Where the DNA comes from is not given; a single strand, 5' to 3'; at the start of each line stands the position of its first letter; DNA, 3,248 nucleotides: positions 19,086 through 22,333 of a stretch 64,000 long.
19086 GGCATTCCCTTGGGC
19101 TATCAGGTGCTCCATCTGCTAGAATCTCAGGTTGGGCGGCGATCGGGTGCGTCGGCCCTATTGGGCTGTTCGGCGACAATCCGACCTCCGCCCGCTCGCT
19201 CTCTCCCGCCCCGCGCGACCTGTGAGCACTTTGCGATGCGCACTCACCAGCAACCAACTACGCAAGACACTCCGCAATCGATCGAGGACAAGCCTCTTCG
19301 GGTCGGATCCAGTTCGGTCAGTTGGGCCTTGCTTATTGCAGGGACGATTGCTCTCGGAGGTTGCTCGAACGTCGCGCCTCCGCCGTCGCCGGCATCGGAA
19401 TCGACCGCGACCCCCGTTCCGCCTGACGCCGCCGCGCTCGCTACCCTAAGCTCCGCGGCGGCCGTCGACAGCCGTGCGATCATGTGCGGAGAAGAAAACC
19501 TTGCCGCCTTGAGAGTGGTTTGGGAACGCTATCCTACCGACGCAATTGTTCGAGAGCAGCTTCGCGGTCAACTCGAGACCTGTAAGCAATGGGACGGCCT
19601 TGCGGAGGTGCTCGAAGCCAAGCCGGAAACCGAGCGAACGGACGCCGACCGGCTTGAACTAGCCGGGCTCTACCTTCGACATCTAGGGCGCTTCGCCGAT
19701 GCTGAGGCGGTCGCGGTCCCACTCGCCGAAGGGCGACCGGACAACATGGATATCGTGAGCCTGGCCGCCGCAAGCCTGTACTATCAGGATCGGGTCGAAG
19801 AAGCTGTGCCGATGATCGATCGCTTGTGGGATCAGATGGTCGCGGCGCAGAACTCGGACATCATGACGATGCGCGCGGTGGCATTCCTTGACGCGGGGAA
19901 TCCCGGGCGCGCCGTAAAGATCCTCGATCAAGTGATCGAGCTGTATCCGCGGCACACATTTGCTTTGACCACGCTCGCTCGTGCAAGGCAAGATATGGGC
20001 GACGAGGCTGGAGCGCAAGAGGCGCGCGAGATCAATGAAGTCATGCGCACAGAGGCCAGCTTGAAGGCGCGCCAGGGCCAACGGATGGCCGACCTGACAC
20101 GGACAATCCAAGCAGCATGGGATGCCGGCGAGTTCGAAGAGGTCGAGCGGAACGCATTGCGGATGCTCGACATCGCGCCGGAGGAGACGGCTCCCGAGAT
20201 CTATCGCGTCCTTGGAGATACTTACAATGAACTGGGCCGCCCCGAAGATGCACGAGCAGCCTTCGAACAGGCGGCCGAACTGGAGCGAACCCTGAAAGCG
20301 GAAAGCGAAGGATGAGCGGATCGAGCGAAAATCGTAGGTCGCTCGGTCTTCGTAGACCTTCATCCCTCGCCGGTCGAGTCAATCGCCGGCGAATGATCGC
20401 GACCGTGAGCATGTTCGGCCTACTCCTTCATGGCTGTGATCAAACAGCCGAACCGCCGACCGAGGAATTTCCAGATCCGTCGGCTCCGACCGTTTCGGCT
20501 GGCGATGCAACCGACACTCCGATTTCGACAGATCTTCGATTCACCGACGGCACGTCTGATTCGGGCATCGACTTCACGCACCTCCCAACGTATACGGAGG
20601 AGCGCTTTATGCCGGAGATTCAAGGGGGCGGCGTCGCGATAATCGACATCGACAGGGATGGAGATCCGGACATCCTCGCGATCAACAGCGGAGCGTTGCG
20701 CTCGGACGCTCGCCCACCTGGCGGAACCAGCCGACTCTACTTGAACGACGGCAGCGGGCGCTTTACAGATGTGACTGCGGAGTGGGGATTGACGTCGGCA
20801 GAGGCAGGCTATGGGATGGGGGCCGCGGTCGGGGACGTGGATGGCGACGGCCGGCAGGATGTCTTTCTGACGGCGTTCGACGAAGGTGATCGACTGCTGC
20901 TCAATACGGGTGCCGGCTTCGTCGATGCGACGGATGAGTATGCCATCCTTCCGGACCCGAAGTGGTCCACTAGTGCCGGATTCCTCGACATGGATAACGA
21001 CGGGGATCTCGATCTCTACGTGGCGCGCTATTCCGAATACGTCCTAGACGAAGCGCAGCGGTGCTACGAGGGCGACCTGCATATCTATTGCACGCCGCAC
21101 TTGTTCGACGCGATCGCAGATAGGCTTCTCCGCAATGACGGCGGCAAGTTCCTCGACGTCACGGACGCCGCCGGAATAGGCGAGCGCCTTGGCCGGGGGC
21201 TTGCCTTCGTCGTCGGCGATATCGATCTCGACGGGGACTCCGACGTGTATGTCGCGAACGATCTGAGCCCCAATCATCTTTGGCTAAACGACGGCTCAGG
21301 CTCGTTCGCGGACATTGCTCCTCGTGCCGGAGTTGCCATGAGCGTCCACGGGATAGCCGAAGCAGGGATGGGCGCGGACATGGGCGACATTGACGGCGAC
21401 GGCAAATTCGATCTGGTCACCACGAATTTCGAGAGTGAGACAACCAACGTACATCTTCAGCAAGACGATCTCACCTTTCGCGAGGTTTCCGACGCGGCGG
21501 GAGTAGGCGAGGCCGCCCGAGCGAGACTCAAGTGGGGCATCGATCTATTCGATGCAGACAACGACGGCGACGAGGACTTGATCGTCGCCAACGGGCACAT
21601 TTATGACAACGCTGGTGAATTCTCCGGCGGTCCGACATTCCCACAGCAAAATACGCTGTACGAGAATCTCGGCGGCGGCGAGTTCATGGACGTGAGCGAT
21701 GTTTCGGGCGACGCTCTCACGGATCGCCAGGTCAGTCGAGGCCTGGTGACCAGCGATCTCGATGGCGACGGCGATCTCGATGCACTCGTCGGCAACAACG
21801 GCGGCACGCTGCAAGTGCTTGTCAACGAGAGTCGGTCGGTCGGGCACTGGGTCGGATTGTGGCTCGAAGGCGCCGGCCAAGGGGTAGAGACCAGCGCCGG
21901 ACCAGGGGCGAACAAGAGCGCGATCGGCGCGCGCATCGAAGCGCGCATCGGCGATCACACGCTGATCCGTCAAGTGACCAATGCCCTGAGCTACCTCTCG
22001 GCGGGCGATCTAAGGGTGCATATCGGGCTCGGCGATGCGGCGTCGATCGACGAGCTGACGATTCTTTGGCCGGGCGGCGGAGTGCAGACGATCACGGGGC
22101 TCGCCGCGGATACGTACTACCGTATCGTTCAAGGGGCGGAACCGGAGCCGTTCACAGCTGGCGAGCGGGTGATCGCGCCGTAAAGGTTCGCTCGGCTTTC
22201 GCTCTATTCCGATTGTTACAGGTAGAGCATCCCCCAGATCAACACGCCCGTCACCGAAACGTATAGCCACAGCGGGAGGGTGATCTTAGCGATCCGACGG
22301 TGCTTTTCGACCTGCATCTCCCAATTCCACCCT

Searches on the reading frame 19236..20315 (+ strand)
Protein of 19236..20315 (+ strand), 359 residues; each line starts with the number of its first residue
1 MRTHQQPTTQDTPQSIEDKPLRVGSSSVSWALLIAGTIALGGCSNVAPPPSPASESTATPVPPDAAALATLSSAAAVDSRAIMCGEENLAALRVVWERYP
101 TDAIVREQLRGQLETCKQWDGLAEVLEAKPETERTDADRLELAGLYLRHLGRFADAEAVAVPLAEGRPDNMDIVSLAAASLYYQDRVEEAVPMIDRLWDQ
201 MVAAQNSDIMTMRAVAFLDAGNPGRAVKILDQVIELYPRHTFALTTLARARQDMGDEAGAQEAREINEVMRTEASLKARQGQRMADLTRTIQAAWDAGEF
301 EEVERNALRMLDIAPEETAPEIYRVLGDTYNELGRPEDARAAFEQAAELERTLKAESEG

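Call 12: search_protein_families(library=pfam, proteins=[window:19236-20315:+], max_evalue=10)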
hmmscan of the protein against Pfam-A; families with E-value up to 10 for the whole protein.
window:19236-20315:+ (359 aa): 18 families
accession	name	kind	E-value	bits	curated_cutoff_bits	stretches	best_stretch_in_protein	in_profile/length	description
PF13428.12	TPR_14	-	8.6e-12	44.9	23.5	3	212-250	6-44/44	Tetratricopeptide repeat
PF07719.23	TPR_2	-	1.9e-10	40.4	27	2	320-351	1-32/34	Tetratricopeptide repeat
PF14559.12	TPR_19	-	3.2e-09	37.4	25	4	218-262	2-46/68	Tetratricopeptide repeat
PF13181.12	TPR_8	-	6.8e-09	35.6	25.7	2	323-351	4-32/34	Tetratricopeptide repeat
PF13174.12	TPR_6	-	3.5e-08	34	26.3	2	212-239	5-32/33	Tetratricopeptide repeat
PF00515.34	TPR_1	-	4.5e-08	33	27.8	2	321-351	2-32/34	Tetratricopeptide repeat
PF13424.12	TPR_12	-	7.2e-08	33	30.1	3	321-349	46-74/77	Tetratricopeptide repeat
PF13431.12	TPR_17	-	7.5e-08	32.5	24.4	2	231-262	3-34/34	Tetratricopeptide repeat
PF12895.13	ANAPC3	-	1.4e-06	28.9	27.2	2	203-255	20-70/82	Anaphase-promoting complex, cyclosome, subunit 3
PF13374.12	TPR_10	-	1.9e-06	28.1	27.5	1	323-354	5-37/42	Tetratricopeptide repeat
PF13432.12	TPR_16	-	4.1e-05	24.4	32.7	3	292-348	5-59/65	Tetratricopeptide repeat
PF07721.20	TPR_4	-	0.00053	20.8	27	1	323-345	4-26/26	Tetratricopeptide repeat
PF23914.1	TPR_CcmH_CycH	-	0.00085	19.6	42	1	156-199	106-149/158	Cytochrome c-type biogenesis protein H TPR domain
PF25062.1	ARM_TT21_N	-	0.0087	16.2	40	1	126-250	85-211/222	Tetratricopeptide repeat protein 21 N-terminal ARM repeat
PF13176.12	TPR_7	-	0.024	15.2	27.9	1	326-352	5-31/36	Tetratricopeptide repeat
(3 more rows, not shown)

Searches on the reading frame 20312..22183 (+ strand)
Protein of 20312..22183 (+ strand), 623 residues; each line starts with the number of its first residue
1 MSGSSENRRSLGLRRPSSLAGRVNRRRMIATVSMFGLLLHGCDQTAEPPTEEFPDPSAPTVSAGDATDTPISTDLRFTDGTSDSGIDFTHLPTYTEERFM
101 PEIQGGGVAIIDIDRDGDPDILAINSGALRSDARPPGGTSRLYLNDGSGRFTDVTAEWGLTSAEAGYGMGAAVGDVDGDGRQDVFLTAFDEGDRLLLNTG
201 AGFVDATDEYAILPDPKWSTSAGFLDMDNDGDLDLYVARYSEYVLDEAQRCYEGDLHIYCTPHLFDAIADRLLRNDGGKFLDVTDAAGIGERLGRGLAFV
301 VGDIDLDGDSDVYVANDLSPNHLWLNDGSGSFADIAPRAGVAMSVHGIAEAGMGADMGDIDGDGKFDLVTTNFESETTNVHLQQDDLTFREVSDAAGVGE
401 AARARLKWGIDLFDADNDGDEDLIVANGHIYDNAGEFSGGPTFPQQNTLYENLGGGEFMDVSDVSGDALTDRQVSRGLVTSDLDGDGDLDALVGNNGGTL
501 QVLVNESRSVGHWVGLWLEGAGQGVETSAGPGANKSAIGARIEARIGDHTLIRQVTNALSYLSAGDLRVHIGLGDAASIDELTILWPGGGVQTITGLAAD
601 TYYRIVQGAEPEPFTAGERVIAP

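Call 12: search_protein_families(library=pfam, proteins=[window:20312-22183:+], max_evalue=10)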
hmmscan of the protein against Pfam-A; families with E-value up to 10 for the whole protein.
window:20312-22183:+ (623 aa): 5 families
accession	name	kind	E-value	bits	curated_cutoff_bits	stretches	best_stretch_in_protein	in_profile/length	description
PF13517.12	FG-GAP_3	-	9.5e-42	141.9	26.9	8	112-185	1-60/61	FG-GAP-like repeat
PF07593.17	UnbV_ASPIC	-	2.8e-18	66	23.4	1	537-603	1-67/68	ASPIC and UnbV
PF01839.29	FG-GAP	-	2.2e-16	59.8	22.1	6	352-372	2-22/37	FG-GAP repeat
PF21955.1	CarG-like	-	0.0022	18.5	28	1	173-226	7-61/144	Carbapenem resistance protein CarG-like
PF14779.12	BBS1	-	0.15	12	27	0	343-383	7-47/254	Ciliary BBSome complex subunit 1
